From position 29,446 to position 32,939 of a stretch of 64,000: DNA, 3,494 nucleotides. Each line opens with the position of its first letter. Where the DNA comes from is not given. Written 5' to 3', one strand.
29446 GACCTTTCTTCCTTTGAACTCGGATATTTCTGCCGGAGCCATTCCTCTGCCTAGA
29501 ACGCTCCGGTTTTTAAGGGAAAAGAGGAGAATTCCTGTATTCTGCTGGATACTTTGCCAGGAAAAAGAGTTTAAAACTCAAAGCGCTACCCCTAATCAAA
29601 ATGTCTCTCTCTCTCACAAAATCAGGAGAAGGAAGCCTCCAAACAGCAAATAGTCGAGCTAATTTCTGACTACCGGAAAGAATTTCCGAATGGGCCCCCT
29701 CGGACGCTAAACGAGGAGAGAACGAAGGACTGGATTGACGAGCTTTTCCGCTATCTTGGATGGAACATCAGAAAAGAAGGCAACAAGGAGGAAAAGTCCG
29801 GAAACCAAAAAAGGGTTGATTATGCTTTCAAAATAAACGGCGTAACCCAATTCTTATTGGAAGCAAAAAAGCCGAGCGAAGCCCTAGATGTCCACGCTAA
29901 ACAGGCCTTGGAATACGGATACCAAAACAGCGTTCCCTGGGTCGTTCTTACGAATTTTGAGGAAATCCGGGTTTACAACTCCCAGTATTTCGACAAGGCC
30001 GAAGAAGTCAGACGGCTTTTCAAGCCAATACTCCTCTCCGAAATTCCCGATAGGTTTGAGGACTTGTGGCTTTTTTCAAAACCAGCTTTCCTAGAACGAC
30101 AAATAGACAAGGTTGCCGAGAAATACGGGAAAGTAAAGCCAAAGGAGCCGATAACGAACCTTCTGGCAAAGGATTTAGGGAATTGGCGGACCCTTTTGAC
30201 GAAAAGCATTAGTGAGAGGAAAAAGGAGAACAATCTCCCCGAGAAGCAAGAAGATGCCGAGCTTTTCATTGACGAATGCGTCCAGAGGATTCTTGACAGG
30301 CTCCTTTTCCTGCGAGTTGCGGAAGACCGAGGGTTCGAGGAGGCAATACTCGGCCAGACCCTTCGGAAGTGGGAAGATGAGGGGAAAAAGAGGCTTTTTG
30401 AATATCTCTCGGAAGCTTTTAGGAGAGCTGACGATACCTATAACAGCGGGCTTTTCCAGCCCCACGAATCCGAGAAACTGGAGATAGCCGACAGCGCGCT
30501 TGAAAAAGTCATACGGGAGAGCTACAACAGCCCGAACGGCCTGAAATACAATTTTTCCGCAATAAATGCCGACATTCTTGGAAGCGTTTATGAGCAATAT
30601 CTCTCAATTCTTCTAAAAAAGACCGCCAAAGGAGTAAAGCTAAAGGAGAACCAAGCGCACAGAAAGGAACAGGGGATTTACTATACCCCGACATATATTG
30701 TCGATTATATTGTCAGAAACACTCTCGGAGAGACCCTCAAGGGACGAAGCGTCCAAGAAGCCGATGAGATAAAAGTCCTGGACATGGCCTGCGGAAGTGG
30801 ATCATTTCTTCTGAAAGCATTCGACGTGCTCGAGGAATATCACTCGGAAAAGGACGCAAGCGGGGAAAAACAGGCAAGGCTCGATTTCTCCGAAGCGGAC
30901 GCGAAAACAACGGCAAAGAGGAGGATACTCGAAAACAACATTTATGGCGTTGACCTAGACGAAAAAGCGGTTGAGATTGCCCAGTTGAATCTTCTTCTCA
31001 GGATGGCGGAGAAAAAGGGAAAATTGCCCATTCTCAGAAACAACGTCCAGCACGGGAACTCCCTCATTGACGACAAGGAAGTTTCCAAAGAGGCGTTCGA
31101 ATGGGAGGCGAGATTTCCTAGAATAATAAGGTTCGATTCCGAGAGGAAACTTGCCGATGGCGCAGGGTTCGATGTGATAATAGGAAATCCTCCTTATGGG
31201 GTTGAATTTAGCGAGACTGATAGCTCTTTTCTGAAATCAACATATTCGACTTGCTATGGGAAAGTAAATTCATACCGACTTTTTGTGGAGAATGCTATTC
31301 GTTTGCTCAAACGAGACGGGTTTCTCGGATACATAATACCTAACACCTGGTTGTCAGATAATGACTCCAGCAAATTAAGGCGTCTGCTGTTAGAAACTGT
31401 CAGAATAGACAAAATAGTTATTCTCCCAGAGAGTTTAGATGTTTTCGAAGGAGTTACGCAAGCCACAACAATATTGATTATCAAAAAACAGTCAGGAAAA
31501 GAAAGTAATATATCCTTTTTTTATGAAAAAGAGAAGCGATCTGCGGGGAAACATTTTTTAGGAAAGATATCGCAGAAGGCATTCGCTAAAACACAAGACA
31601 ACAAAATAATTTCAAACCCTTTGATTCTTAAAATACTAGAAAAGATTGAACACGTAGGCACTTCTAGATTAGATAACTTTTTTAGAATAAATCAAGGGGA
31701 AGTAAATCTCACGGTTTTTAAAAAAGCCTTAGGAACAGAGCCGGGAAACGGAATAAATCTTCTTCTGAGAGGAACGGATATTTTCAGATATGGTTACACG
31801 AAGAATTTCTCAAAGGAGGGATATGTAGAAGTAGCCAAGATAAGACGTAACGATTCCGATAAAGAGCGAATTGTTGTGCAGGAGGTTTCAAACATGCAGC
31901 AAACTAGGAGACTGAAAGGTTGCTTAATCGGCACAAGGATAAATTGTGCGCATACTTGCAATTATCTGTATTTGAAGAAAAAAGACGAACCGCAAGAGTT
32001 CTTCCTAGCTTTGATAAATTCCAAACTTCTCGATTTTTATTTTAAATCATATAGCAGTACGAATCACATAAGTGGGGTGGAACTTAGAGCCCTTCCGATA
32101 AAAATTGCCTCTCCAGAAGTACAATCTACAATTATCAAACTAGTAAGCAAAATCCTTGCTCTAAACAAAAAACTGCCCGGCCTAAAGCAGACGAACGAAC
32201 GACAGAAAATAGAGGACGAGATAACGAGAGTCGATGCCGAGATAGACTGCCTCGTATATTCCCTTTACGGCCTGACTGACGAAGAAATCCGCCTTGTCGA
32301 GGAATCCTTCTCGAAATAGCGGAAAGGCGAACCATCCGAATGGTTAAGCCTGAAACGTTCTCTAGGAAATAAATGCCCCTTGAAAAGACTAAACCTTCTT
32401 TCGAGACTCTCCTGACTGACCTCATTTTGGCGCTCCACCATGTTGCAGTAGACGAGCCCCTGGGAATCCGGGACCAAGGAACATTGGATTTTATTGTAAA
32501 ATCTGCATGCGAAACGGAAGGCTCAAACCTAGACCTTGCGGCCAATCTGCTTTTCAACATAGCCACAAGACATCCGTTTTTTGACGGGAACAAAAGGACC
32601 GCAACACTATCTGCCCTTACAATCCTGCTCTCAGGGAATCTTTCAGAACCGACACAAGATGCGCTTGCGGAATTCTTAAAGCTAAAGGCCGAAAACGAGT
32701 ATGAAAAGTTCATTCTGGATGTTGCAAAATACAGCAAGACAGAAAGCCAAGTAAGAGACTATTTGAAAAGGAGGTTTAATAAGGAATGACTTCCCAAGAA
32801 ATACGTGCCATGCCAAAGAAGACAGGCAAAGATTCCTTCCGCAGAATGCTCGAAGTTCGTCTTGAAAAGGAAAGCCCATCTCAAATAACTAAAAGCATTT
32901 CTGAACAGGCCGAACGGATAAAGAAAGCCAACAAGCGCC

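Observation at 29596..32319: Type IIG (MmeI-like) RM gene with a (TC)6 tract right after its ATG: a candidate phase-variation switch, currently in the OFF or nuclease-truncated state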

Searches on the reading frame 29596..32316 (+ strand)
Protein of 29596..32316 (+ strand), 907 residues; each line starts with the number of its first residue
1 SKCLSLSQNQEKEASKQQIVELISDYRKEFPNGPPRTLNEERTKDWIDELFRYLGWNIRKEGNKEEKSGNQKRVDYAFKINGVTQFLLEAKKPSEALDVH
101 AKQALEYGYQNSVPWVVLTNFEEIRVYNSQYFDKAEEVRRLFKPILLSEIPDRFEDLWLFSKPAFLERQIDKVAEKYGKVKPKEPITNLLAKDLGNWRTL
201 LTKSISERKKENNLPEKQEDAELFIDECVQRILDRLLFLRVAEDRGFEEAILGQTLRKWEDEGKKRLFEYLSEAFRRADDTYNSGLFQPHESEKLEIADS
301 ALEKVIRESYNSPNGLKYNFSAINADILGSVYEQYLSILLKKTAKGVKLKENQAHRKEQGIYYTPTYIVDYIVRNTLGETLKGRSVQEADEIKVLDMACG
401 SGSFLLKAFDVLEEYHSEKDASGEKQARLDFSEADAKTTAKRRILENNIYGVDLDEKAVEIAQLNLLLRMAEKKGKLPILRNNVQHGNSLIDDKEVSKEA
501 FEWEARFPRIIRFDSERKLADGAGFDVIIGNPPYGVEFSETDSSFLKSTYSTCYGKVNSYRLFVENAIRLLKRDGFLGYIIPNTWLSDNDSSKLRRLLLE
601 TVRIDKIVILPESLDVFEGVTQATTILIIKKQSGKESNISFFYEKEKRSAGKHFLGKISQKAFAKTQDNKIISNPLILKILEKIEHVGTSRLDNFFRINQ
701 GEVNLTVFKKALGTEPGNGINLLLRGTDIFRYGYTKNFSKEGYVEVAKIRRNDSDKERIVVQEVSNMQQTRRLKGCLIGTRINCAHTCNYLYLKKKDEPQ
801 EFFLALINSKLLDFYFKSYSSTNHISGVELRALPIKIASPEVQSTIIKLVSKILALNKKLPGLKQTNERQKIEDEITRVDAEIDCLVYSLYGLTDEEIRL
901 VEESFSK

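Call 6: search_protein_families(library=pfam, proteins=[window:29596-32316:+])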
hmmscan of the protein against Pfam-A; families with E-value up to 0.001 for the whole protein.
window:29596-32316:+ (907 aa): 7 families
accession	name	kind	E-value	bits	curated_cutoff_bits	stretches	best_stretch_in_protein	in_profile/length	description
PF07669.17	Eco57I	-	7.3e-39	134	25.3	1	447-617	1-171/171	Eco57I restriction-modification methylase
PF02384.22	N6_Mtase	-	7.6e-30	104.7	20.4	1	325-660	3-262/311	N-6 DNA Methylase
PF20473.4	MmeI_Mtase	-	1e-08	35.2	27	1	390-536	19-147/259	MmeI, DNA-methyltransferase domain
PF04313.20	HSDR_N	-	3.3e-08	34.1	25.1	1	68-129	122-192/198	Type I restriction enzyme R protein N terminus (HSDR_N)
PF01170.24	UPF0020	-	3.5e-07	30.5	22.3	0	392-466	30-96/197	RMKL-like, methyltransferase domain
PF12950.13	TaqI_C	-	7.5e-07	29.9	26.5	1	723-835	3-118/118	TaqI-like C-terminal specificity domain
PF20464.3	MmeI_N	-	7.6e-06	26.8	27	1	41-160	19-148/181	MmeI, N-terminal domain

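Call 7: search_protein_families(library=ncbifam, proteins=[window:29596-32316:+])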
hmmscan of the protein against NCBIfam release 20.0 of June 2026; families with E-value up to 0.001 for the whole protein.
window:29596-32316:+ (907 aa): 8 families
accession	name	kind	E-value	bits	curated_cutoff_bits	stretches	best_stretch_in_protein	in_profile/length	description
TIGR02987.1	met_A_Alw26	exception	1.2e-57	195.9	353.5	2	557-905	171-505/523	Alw26I/Eco31I/Esp3I family type II restriction adenine-specific DNA-methyltransferase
NF033452.1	BREX_1_MTaseX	exception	1.2e-37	129.4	500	2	387-488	310-395/1210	BREX-1 system adenine-specific DNA-methyltransferase PglX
NF047738.1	antiphage_MADS2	equivalog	1.5e-23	82.9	720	1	257-640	232-575/654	methylation-associated defense system DNA methyltransferase MAD2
NF033455.1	BREX_6_MTaseX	exception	8.1e-22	76.6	900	2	384-470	322-400/1319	BREX-6 system adenine-specific DNA-methyltransferase PglX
NF033454.1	BREX_5_MTaseX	exception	5.5e-18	64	900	1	386-470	297-368/1404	BREX-5 system adenine-specific DNA-methyltransferase PglX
NF033451.1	BREX_2_MTaseX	equivalog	1.4e-17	62.8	400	1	354-635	190-473/1185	BREX-2 system adenine-specific DNA-methyltransferase PglX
TIGR00497.1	hsdM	equivalog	1.5e-12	47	242.75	1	519-647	301-432/515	type I restriction-modification system subunit M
TIGR03534.1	RF_mod_PrmC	equivalog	0.00034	20.2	199.1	0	386-534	84-166/253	peptide chain release factor N(5)-glutamine methyltransferase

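Call 57: search_protein_families(library=padloc, proteins=[window:29617-32316:+], max_evalue=0.001)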
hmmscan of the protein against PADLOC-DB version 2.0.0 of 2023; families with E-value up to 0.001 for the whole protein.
window:29617-32316:+ (900 aa): 85 families (the best 25 are shown)
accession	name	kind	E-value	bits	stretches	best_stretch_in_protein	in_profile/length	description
PDLC03604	REase_MTase_IIG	-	1.1e-107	359.3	1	7-654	5-673/1011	Type IIG restriction enzyme-methyltransferase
PDLC03609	REase_MTase_IIG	-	8.2e-63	210.6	3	385-688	437-730/1066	Type IIG restriction enzyme-methyltransferase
PDLC03237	MTase_II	-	1.6e-39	133.5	1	441-843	169-587/1036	Type II methyltransferase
PDLC03612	REase_MTase_IIG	-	3.9e-38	129.3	2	488-694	782-988/1247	Type IIG restriction enzyme-methyltransferase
PDLC03348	MTase_II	-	1.8e-36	124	1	346-896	214-710/727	Type II methyltransferase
PDLC03629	REase_MTase_IIG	-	4.8e-34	115.4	1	305-629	332-693/1182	Type IIG restriction enzyme-methyltransferase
PDLC03335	MTase_II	-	5e-34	115.9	1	295-680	27-354/607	Type II methyltransferase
PDLC03250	MTase_II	-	6.4e-31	105.8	2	320-694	128-524/775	Type II methyltransferase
PDLC02521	PglX|PglXI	-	1.2e-29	100.9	2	381-488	305-396/1174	PglX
PDLC03021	MTase_I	-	1.9e-28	97.5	2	516-639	271-390/491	Type I methyltransferase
PDLC03596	REase_MTase_IIG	-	4.5e-27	92.5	3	513-694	707-891/1148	Type IIG restriction enzyme-methyltransferase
PDLC02527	PglX|PglXI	-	7.1e-27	91.6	2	379-463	298-391/1332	PglX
PDLC04134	mad2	-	1.1e-26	91.7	1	60-634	35-456/492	mads_2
PDLC03338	MTase_II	-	5.7e-26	89.4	1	494-830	222-570/604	Type II methyltransferase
PDLC02525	PglX|PglXI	-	1.5e-25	87.9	2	364-479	265-363/607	PglX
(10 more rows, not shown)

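Call 61: predict_structure(alignment_id=A3)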
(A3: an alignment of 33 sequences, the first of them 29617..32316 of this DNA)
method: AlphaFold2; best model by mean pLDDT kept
length: 900 residues; sequences in the alignment: 33
mean_pLDDT: 82.9   pTM: 0.74
mean pLDDT of the five models: 82.9, 82.7, 82.0, 80.8, 78.9
residues with pLDDT >= 90: 344; 70-90: 421; 50-70: 80; < 50: 55
segments of 3 or more residues with pLDDT < 50: 59-63, 334-354, 415-429, 628-630, 636-645
pLDDT, mean of each block of 10 residues (from residue 1): 80 92 84 86 89 55 60 76 88 86 84 92 84 89 90 88 85 67 85 90 87 82 89 82 88 88 92 79 89 93 86 72 64 47 39 59 91 90 94 88 89 51 38 82 90 83 71 88 91 92 88 90 85 90 87 94 94 90 89 89 71 73 69 48 51 83 84 91 92 89 86 89 87 79 81 85 88 91 91 95 94 81 92 95 96 84 94 97 95 86
secondary structure, 60 per line:
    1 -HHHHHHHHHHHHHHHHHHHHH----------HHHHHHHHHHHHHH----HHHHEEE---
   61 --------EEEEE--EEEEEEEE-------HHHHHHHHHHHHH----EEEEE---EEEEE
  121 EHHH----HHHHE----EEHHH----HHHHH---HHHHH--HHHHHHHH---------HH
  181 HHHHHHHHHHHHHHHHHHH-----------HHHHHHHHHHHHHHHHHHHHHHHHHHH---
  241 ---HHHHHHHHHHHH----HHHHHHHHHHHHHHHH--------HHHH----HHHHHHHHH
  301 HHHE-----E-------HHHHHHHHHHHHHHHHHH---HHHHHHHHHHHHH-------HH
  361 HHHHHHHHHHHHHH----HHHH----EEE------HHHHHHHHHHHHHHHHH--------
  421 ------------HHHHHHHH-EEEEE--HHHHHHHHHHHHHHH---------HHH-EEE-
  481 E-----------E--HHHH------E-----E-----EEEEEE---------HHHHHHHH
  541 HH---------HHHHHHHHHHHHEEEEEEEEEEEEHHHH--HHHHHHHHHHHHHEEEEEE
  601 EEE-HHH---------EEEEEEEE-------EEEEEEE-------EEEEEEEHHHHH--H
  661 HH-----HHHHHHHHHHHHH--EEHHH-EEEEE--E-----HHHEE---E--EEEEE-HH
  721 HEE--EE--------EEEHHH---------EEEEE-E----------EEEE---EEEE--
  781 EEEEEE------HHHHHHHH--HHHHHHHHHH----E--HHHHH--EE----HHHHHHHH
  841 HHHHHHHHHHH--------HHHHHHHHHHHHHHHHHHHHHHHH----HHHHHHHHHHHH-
elements in order (helices of 4 or more, strands of 3 or more residues): H2-22 H33-46 H51-54 E55-57 E69-73 E76-83 H91-103 E108-112 E116-121 H129-132 H147-151 H155-159 H162-169 H179-199 H211-237 H244-255 H260-275 H284-287 H292-303 H318-335 H339-351 H359-374 H379-382 E387-389 H396-412 H433-440 E442-446 H449-463 E477-479 H496-499 E518-523 H533-542 H552-563 E564-575 H576-579 H582-594 E595-603 E617-624 E632-638 E646-652 H653-657 H668-680 E689-693 E713-717 E736-738 E751-755 E768-771 E775-778 E781-786 H793-800 H803-812 H820-824 H833-851 H860-883 H888-899

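Call 63: fold_search(model_id=the predicted structure, library=pdb)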
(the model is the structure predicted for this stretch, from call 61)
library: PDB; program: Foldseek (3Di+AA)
matches with E <= 10: 822; with E <= 0.001: 101
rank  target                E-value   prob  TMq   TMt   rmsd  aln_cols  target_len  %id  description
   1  7rfm_B                4.2e-25  1.00  0.44  0.67   5.5       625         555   20  CamA Adenine Methyltransferase Complexed to Cognate Substrate DNA and Inhibitor EPZ004777 (released 2021-09-15)
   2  7lni_A                4.6e-25  1.00  0.44  0.69   5.3       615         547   20  SeMet CamA Adenine Methyltransferase Complexed to Cognate Substrate DNA (released 2021-05-19)
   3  7rfn_A                6.3e-25  1.00  0.43  0.68   5.8       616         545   21  CamA Adenine Methyltransferase Complexed to Cognate Substrate DNA and Inhibitor SGC8158 (released 2021-09-15)
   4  7rfk_C                6.3e-25  1.00  0.44  0.68   6.1       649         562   21  CamA Adenine Methyltransferase Complexed to Cognate Substrate DNA and Inhibitor Sinefungin (released 2021-09-15)
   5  8cxx_A                7.2e-25  1.00  0.44  0.69   5.4       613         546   20  CamA Adenine Methyltransferase Complexed to Cognate Substrate DNA and Compound 6 (released 2023-01-11)
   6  8cxs_A                7.2e-25  1.00  0.43  0.67   6.0       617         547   19  CamA Adenine Methyltransferase Complexed to Cognate Substrate DNA and Inhibitor MTA (released 2023-01-11)
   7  7rfl_B                7.9e-25  1.00  0.44  0.68   5.3       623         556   20  CamA Adenine Methyltransferase Complexed to Cognate Substrate DNA and Inhibitor SGC0946 (released 2021-09-15)
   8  7rfl_A                9.1e-25  1.00  0.44  0.68   5.6       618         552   19  CamA Adenine Methyltransferase Complexed to Cognate Substrate DNA and Inhibitor SGC0946 (released 2021-09-15)
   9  7rfn_C                1.2e-24  1.00  0.43  0.68   5.8       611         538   20  CamA Adenine Methyltransferase Complexed to Cognate Substrate DNA and Inhibitor SGC8158 (released 2021-09-15)
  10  7lni_B                1.3e-24  1.00  0.44  0.68   5.9       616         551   19  SeMet CamA Adenine Methyltransferase Complexed to Cognate Substrate DNA (released 2021-05-19)
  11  7lnj_B                1.4e-24  1.00  0.43  0.66   5.8       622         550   20  CamA Adenine Methyltransferase Complexed to Cognate Substrate DNA (released 2021-05-19)
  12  8cxw_B                1.9e-24  1.00  0.43  0.67   5.8       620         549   20  CamA Adenine Methyltransferase Complexed to Cognate Substrate DNA and Inhibitor piclidenoson (Compound 4) (released 2023-01-11)
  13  8cxt_A                2.1e-24  1.00  0.43  0.67   5.7       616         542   20  CamA Adenine Methyltransferase Complexed to Cognate Substrate DNA and Inhibitor N6-benzyladenosine (Compound 1) (released 2023-01-11)
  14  7lni_C                2.3e-24  1.00  0.44  0.69   5.4       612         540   20  SeMet CamA Adenine Methyltransferase Complexed to Cognate Substrate DNA (released 2021-05-19)
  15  7lt5_B                2.3e-24  1.00  0.44  0.66   5.8       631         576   20  CamA Adenine Methyltransferase Complexed to Cognate Substrate DNA and Cofactor SAH (released 2021-05-19)
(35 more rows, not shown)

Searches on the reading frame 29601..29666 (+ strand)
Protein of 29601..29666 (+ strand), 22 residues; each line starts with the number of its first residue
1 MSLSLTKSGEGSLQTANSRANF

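Call 14: list_cluster_members(proteins=[P0001, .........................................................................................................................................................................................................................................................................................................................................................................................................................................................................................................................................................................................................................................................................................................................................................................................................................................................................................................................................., window:29601-29666:+])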
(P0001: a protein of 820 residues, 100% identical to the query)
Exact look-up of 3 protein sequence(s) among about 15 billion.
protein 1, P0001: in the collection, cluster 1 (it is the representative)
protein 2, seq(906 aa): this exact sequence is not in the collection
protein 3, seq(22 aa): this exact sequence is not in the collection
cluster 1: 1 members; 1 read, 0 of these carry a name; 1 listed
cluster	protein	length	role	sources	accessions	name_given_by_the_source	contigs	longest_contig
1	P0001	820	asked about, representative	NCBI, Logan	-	-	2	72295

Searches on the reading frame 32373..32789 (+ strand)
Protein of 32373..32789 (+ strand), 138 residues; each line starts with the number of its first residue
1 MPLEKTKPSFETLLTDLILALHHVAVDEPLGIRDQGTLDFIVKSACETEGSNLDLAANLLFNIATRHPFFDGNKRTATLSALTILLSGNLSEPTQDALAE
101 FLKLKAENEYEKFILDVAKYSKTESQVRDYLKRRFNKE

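Call 6: search_protein_families(library=pfam, proteins=[window:32373-32789:+])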
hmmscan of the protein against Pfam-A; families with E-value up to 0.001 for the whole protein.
window:32373-32789:+ (138 aa): 1 family
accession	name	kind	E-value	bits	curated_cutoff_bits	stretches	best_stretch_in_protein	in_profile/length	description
PF02661.23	Fic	-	1.3e-08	36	24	1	49-85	57-93/93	Fic/DOC family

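Call 7: search_protein_families(library=ncbifam, proteins=[window:32373-32789:+])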
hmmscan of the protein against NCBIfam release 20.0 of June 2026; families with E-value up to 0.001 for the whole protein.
window:32373-32789:+ (138 aa): 1 family
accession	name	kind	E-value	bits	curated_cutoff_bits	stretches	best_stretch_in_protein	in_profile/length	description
TIGR01550.1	DOC_P1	subfamily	4.3e-10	39.8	38.65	1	54-132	53-121/122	type II toxin-antitoxin system death-on-curing family toxin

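Call 57: search_protein_families(library=padloc, proteins=[window:32373-32789:+], max_evalue=0.001)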
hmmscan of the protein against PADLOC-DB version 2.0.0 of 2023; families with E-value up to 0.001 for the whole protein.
window:32373-32789:+ (138 aa): 3 families
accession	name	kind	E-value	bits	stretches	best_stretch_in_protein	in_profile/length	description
PDLC04963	PDC-S23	-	5.4e-06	24.1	1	56-82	232-258/312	-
PDLC04965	PDC-S23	-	3.1e-05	21.5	1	56-85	249-278/327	-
PDLC04848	PDC-S05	-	0.00068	17.3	1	53-81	210-238/291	-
